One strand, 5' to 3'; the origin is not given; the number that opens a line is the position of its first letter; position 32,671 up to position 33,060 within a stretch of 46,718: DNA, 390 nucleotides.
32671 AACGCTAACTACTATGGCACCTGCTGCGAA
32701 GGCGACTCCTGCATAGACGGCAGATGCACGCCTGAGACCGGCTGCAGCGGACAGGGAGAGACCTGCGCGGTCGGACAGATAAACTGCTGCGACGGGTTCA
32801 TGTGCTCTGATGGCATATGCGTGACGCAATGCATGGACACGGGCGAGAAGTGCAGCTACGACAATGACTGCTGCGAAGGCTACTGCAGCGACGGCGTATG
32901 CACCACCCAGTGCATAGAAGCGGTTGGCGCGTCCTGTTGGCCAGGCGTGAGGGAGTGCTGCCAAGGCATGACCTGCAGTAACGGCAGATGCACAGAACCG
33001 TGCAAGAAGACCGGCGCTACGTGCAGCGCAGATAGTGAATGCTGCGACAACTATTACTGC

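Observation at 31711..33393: Membrane-anchored protein built from ten tandem C-C-CC-C-C (inhibitor-cystine-knot framework) modules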

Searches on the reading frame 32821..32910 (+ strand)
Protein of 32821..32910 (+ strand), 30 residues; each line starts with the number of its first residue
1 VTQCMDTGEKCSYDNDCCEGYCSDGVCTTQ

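Call 25: search_solved_structures(query=A1, max_evalue=1, show_alignments=3)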
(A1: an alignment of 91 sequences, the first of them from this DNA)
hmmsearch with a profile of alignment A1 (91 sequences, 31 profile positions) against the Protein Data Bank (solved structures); distinct sequences matched with E-value up to 1: 93 (the best 60 are shown).
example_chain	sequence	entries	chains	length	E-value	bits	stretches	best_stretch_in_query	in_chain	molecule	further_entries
7rz3_A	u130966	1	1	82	4.7e-08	36.4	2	2-24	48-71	Xt3a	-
6nk9_A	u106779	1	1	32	3.7e-06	30.3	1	4-28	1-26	Aca Toxin 1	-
6gft_A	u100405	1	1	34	3.1e-05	27.3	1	3-26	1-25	cyriotoxin-1a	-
2mqf_A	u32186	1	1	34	0.00043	23.7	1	3-25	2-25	Mu-theraphotoxin-Hhn2b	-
9x64_A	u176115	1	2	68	0.00046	23.6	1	1-30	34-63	Dickkopf-related protein 4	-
5tcz_A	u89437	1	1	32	0.00087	22.7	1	3-23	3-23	Beta/omega-theraphotoxin-Tp2a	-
5fzw_A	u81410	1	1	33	0.001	22.5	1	3-28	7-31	Venom peptide U3-SYTX-Sth1h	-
1qk6_A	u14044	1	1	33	0.0011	22.4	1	3-25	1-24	HUWENTOXIN-I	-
1nix_A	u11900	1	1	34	0.0012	22.3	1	3-25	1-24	HAINANTOXIN-I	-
2n8f_A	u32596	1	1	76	0.0013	22.2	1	3-24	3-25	spider toxin pi-hexatoxin-Hi1a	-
5o57_A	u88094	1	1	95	0.0018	21.7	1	1-30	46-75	Dickkopf-related protein 4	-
6xyi_A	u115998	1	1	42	0.0019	21.7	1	3-23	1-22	AMS9.3.1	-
8uwf_A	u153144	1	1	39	0.0026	21.2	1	3-24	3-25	Pi-Hexatoxin-Hc1b_1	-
1fu3_A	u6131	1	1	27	0.0028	21.1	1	4-29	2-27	DELTA-CONOTOXIN TXVIA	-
1emx_A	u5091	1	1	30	0.0031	21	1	3-23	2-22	HETEROPODATOXIN 2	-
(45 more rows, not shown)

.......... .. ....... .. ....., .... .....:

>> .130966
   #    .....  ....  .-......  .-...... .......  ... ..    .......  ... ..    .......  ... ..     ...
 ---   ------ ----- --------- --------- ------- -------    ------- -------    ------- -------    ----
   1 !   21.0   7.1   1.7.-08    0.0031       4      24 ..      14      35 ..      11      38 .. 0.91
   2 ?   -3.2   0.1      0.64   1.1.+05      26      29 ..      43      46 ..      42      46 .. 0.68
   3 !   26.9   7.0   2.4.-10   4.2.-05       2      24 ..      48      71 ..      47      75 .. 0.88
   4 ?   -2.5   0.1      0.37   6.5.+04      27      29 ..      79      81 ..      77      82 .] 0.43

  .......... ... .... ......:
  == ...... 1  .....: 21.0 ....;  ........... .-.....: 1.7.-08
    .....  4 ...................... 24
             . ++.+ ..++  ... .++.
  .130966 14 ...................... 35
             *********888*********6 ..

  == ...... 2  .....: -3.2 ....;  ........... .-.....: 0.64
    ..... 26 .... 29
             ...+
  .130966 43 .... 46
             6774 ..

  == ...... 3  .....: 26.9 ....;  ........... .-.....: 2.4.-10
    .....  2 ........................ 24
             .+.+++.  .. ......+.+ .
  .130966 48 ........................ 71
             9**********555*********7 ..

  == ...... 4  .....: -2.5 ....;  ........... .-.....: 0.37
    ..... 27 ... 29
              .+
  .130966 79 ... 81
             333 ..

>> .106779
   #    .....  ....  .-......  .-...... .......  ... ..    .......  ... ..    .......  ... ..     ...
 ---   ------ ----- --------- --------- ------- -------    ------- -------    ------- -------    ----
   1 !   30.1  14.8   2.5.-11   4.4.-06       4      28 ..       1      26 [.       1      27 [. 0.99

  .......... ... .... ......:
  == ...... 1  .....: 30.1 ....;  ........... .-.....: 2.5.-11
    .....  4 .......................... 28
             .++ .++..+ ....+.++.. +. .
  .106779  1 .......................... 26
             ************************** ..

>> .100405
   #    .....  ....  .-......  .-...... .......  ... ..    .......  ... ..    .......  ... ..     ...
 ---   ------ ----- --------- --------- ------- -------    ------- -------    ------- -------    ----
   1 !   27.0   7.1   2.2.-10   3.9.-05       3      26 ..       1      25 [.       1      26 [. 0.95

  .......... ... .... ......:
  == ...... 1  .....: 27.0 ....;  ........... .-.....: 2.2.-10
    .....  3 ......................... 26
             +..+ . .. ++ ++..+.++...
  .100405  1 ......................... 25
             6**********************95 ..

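Call 52: search_protein_representatives(alignment_id=A1)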
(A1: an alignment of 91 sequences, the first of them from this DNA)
Query: 91 sequences, 31 profile positions. Proteins with E-value up to 0.001 (for the whole library): 1263; up to 1e-10: 205; up to 1e-30: 8. The best 150 are listed.
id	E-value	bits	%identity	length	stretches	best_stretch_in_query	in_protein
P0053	3.1e-66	235.3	-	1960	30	3-29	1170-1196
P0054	3.2e-62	222.5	-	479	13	2-31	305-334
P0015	3.5e-49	180.8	-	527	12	2-30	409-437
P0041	1.0e-41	156.9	-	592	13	2-30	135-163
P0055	6.2e-38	144.8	-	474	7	2-29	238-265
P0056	4.1e-37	142.2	-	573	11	1-30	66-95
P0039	3.5e-35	136.0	-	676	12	2-31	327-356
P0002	5.2e-33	129.1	-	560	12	2-31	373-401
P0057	1.1e-29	118.3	-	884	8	2-31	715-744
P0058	5.2e-29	116.3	-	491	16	2-29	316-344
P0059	7.6e-29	115.7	-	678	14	2-30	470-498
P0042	8.8e-29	115.5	-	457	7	2-31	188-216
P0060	2.8e-28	113.9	-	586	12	3-30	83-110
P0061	3.6e-27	110.4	-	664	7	2-29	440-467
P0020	5.1e-27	109.9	-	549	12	2-31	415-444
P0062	6.0e-27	109.6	-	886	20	4-31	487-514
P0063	9.2e-27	109.1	-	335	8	2-30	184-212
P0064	1.1e-25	105.6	-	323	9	3-31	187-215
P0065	1.6e-25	105.1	-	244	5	3-29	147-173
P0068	2.9e-24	101.1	-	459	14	3-29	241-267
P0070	3.6e-23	97.6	-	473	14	2-29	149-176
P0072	2.0e-22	95.2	-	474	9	1-31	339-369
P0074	5.0e-22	93.9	-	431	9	2-29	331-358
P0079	8.4e-21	90.0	-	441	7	2-31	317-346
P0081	1.4e-20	89.3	-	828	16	4-30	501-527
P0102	2.3e-17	79.0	-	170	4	2-29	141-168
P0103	2.4e-17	78.9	-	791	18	7-30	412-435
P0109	8.4e-17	77.2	-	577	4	3-29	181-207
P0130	4.8e-15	71.6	-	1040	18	2-30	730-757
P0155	7.3e-14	67.8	-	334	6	2-30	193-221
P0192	2.6e-12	62.9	-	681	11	10-30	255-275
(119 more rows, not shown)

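Call 54: search_protein_families(library=pfam, proteins=[P0053, P0054, P0058, P0059, P0064, P0065, P0068, P0070, P0102, P0130], max_evalue=0.01)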
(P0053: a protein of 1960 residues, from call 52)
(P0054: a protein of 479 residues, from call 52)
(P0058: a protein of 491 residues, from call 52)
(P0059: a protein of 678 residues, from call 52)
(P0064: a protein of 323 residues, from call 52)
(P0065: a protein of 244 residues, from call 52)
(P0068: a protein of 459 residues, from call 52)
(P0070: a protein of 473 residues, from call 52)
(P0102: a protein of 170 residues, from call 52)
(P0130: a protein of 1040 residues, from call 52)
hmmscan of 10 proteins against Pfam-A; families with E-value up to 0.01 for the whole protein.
P0053 (1960 aa): 4 families
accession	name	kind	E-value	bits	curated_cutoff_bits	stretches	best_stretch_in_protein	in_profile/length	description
PF17557.7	Conotoxin_I2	-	2.8e-05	24.5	27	3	1606-1631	1-26/38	I2-superfamily conotoxins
PF17963.7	Big_9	-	7.5e-05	24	23.6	0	189-223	43-77/89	Bacterial Ig domain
PF00791.26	ZU5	-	0.00019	22.1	21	1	265-339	17-90/97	ZU5 domain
PF06832.18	BiPBP_C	-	0.0036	17.6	26.8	0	592-646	19-76/90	Penicillin-Binding Protein C-terminus Family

P0054 (479 aa): 3 families
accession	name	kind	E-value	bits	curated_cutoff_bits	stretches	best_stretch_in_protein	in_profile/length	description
PF07740.17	Toxin_12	-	2.2e-07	31.8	21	1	307-326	2-21/30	Ion channel inhibitory toxin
PF17557.7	Conotoxin_I2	-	5.4e-07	30.1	27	3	250-282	1-32/38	I2-superfamily conotoxins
PF04706.18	Dickkopf_N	-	2.8e-06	28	25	0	341-389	2-50/51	Dickkopf N-terminal cysteine-rich region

P0058 (491 aa): 1 family
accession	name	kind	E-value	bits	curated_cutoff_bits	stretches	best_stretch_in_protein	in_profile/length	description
PF17557.7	Conotoxin_I2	-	0.00063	20.3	27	1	291-323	1-33/38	I2-superfamily conotoxins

P0059 (678 aa): 1 family
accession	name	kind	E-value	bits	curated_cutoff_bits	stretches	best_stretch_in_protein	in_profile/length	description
PF04706.18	Dickkopf_N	-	0.0096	16.7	25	1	286-311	26-51/51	Dickkopf N-terminal cysteine-rich region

P0064 (323 aa): 3 families
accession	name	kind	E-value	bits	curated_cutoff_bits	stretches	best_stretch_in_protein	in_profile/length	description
PF04706.18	Dickkopf_N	-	1.2e-05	26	25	1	187-213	25-51/51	Dickkopf N-terminal cysteine-rich region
PF07740.17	Toxin_12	-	0.00017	22.6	21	1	65-86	2-23/30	Ion channel inhibitory toxin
PF17557.7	Conotoxin_I2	-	0.0031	18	27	0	215-239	1-25/38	I2-superfamily conotoxins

P0065 (244 aa): 3 families
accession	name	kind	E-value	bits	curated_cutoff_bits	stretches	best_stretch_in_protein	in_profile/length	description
PF07740.17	Toxin_12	-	4.2e-10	40.5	21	1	175-196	1-22/30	Ion channel inhibitory toxin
PF04706.18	Dickkopf_N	-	4.4e-08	33.8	25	0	46-71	25-50/51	Dickkopf N-terminal cysteine-rich region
PF17557.7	Conotoxin_I2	-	0.00045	20.7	27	1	120-149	1-29/38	I2-superfamily conotoxins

P0068 (459 aa): 1 family
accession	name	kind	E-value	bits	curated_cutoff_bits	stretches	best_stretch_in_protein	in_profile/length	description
PF17557.7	Conotoxin_I2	-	0.004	17.7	27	1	50-80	1-30/38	I2-superfamily conotoxins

P0070 (473 aa): 1 family
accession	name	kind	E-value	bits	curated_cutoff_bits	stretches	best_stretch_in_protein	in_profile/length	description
PF17557.7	Conotoxin_I2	-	0.00041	20.8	27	2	346-371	1-26/38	I2-superfamily conotoxins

P0102 (170 aa): 3 families
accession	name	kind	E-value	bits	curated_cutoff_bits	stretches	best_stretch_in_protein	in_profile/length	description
PF07740.17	Toxin_12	-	2.3e-11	44.6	21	2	143-164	2-23/30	Ion channel inhibitory toxin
PF04706.18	Dickkopf_N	-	1.3e-10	41.9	25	1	49-75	24-50/51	Dickkopf N-terminal cysteine-rich region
PF17557.7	Conotoxin_I2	-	0.00025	21.5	27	0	51-77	1-26/38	I2-superfamily conotoxins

P0130 (1040 aa): 3 families
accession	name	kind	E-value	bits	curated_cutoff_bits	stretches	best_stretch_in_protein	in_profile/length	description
PF07648.20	Kazal_2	-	7.6e-17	61.6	22.8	3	52-91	1-48/48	Kazal-type serine protease inhibitor domain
PF00050.26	Kazal_1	-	1.7e-13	50.8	21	3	157-185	7-32/49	Kazal-type serine protease inhibitor domain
PF07740.17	Toxin_12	-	0.0012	19.9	21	1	910-946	1-28/30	Ion channel inhibitory toxin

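Call 55: list_cluster_members(proteins=[P0053, P0054, P0058, P0059, P0064, P0065, P0068, P0070, P0081, P0130])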
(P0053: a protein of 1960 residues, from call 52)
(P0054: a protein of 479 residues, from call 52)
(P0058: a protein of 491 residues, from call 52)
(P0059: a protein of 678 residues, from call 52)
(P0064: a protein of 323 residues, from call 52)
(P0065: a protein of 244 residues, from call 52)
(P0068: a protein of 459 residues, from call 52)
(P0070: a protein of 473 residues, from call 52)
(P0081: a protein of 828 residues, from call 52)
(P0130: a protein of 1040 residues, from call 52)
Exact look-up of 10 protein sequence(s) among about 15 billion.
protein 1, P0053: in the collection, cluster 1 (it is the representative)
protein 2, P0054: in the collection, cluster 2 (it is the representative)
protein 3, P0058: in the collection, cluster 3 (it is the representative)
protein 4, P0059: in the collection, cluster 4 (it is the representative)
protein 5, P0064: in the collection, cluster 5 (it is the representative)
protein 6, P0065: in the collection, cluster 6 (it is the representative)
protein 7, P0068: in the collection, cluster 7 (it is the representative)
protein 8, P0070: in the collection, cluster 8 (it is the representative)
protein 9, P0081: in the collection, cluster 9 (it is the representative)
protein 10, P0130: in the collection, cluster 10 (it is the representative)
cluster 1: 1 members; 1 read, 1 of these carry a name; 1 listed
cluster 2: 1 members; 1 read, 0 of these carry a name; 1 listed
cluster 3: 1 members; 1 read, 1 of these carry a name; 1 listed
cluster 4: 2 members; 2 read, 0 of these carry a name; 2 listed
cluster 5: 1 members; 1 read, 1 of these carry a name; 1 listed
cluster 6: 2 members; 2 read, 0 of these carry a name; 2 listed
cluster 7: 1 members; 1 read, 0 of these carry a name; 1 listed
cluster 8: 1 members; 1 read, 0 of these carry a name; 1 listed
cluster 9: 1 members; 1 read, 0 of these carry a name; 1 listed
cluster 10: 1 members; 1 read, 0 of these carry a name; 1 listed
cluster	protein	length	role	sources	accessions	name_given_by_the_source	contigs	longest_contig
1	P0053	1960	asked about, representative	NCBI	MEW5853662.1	MAG: hypothetical protein AB2A00_33105 [Myxococcota bacterium]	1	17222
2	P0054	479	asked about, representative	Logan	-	-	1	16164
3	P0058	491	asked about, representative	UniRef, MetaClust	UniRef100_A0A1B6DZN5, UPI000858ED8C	Uncharacterized protein n=1 Tax=Clastoptera arizonana TaxID=38151 RepID=A0A1B6DZN5_9HEMI | status=active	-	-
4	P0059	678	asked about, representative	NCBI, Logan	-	-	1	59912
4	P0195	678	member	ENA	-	-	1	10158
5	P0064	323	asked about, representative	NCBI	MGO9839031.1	MAG: hypothetical protein ACLP1X_33020 [Polyangiaceae bacterium]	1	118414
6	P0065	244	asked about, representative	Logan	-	-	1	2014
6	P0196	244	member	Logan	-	-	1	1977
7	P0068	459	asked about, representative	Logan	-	-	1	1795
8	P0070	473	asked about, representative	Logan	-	-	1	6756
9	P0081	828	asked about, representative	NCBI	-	-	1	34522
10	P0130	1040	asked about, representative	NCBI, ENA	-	-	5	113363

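Call 64: list_cluster_members(proteins=[P0062, P0055, P0079, P0057, P0103, P0192, P0063, P0074, P0155, P0109])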
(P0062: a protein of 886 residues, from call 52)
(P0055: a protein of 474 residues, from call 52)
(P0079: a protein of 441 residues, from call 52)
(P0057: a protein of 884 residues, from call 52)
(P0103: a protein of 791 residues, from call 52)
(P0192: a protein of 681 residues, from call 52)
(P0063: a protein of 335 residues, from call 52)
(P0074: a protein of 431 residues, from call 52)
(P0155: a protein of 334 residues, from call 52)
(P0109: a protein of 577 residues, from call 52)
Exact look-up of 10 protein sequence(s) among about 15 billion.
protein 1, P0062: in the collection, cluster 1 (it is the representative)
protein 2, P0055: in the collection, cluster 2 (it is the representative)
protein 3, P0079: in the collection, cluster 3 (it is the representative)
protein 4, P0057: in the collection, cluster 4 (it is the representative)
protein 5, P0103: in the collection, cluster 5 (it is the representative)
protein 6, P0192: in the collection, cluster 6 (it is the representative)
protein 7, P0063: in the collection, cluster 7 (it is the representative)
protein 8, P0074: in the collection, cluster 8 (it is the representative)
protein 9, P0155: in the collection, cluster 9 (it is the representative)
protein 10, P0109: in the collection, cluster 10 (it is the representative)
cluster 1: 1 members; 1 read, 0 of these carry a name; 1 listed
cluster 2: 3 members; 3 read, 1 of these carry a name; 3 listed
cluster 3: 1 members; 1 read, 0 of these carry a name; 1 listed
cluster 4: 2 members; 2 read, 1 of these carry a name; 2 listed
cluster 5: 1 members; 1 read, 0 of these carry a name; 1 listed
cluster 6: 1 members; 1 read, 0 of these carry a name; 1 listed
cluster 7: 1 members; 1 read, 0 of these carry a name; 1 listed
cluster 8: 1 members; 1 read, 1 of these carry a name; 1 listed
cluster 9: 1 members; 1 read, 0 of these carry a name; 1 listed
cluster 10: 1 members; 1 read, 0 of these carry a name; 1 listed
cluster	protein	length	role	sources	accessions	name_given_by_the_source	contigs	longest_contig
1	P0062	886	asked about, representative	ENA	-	-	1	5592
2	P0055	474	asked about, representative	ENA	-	-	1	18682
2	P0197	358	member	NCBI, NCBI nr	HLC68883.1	MAG TPA: dickkopf-related protein, partial [Candidatus Bilamarchaeaceae archaeon] | dickkopf-related protein [Candidatus Bilamarchaeaceae archaeon]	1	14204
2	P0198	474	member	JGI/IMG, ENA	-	-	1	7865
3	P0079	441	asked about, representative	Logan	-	-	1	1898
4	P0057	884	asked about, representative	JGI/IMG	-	-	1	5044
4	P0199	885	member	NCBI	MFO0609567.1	MAG: hypothetical protein U0324_40765 [Polyangiales bacterium]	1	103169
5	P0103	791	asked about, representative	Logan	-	-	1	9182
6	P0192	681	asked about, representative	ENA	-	-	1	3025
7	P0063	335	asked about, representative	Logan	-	-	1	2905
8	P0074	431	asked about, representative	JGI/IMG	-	hypothetical protein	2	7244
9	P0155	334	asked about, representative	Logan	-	-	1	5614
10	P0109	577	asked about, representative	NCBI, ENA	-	-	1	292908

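Call 81: search_protein_families(library=pfam, alignment_id=A1, max_evalue=0.1)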
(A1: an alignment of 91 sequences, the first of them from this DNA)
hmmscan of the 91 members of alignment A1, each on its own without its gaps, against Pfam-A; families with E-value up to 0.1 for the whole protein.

A. member 1, seq(30 aa): 8 families
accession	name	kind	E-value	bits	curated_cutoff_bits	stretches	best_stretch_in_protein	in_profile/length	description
PF08088.17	Toxin_19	-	0.00029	21.3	23.2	1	3-30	4-30/40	Conotoxin I-superfamily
PF11703.13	UPF0506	-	0.00033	21.4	23.2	1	3-28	34-59/59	UPF0506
PF08087.16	Toxin_18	-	0.001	19.4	24.3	1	4-23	3-22/31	Conotoxin O-superfamily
PF04706.18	Dickkopf_N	-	0.0025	18.6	25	1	3-28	25-51/51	Dickkopf N-terminal cysteine-rich region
PF17557.7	Conotoxin_I2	-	0.0031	18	27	1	4-29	1-26/38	I2-superfamily conotoxins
PF07740.17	Toxin_12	-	0.015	16.4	21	1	4-21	2-19/30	Ion channel inhibitory toxin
PF02950.22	Conotoxin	-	0.022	16.2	25.1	1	2-28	48-75/75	Conotoxin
PF08093.16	Toxin_23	-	0.061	13.9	22.2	1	4-28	2-28/30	Magi 5 toxic peptide family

B. families by the number of members that match (of 91 scanned): 27 families (the first 25 are shown)
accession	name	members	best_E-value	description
PF07740.17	Toxin_12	65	1.6e-05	Ion channel inhibitory toxin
PF04706.18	Dickkopf_N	56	3.1e-07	Dickkopf N-terminal cysteine-rich region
PF17557.7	Conotoxin_I2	34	0.0003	I2-superfamily conotoxins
PF02950.22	Conotoxin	25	0.0091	Conotoxin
PF08088.17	Toxin_19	22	1.1e-05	Conotoxin I-superfamily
PF11703.13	UPF0506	15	0.00028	UPF0506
PF08116.16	Toxin_29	11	0.00099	PhTx neurotoxin family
PF08087.16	Toxin_18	10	0.00045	Conotoxin O-superfamily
PF01683.23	EB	9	0.0054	EB module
PF08093.16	Toxin_23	8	0.00099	Magi 5 toxic peptide family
PF05980.17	Toxin_7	6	0.0016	Toxin 7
PF23416.1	DUF7107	4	0.0075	Domain of unknown function (DUF7107)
PF05353.16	Atracotoxin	2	0.0053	Delta Atracotoxin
PF06357.16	Omega-toxin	2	0.015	Omega-atracotoxin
PF07327.16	Neuroparsin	2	0.022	Neuroparsin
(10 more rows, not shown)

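Call 82: search_protein_families(library=pfam, proteins=[P0062, P0081, P0109, P0155, P0055, P0079, P0072, P0056], max_evalue=0.01)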
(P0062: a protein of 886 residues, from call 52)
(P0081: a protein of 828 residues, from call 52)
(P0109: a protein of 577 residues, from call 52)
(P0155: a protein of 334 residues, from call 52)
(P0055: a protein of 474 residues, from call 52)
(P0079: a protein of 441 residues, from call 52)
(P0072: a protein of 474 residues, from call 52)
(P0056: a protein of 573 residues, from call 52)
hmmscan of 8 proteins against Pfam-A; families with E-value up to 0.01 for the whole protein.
P0062 (886 aa): 1 family
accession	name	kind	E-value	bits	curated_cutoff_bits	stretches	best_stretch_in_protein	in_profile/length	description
PF04706.18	Dickkopf_N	-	9.9e-10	39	25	3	419-451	18-50/51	Dickkopf N-terminal cysteine-rich region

P0081 (828 aa): 0 families

P0109 (577 aa): 1 family
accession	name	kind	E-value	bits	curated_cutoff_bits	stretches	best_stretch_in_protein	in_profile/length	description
PF07740.17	Toxin_12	-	0.0082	17.2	21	0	445-467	2-24/30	Ion channel inhibitory toxin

P0155 (334 aa): 0 families

P0055 (474 aa): 2 families
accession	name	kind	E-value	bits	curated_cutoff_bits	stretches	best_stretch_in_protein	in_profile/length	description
PF07740.17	Toxin_12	-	9.2e-09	36.2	21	1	363-386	1-24/30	Ion channel inhibitory toxin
PF04706.18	Dickkopf_N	-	5.7e-06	27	25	0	225-264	6-50/51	Dickkopf N-terminal cysteine-rich region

P0079 (441 aa): 1 family
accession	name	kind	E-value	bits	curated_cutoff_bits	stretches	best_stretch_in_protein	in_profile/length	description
PF07740.17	Toxin_12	-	4.3e-06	27.7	21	2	285-308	1-24/30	Ion channel inhibitory toxin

P0072 (474 aa): 0 families

P0056 (573 aa): 1 family
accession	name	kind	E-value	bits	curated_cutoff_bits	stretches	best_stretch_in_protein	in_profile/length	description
PF04706.18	Dickkopf_N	-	0.00081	20.1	25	1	350-399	1-51/51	Dickkopf N-terminal cysteine-rich region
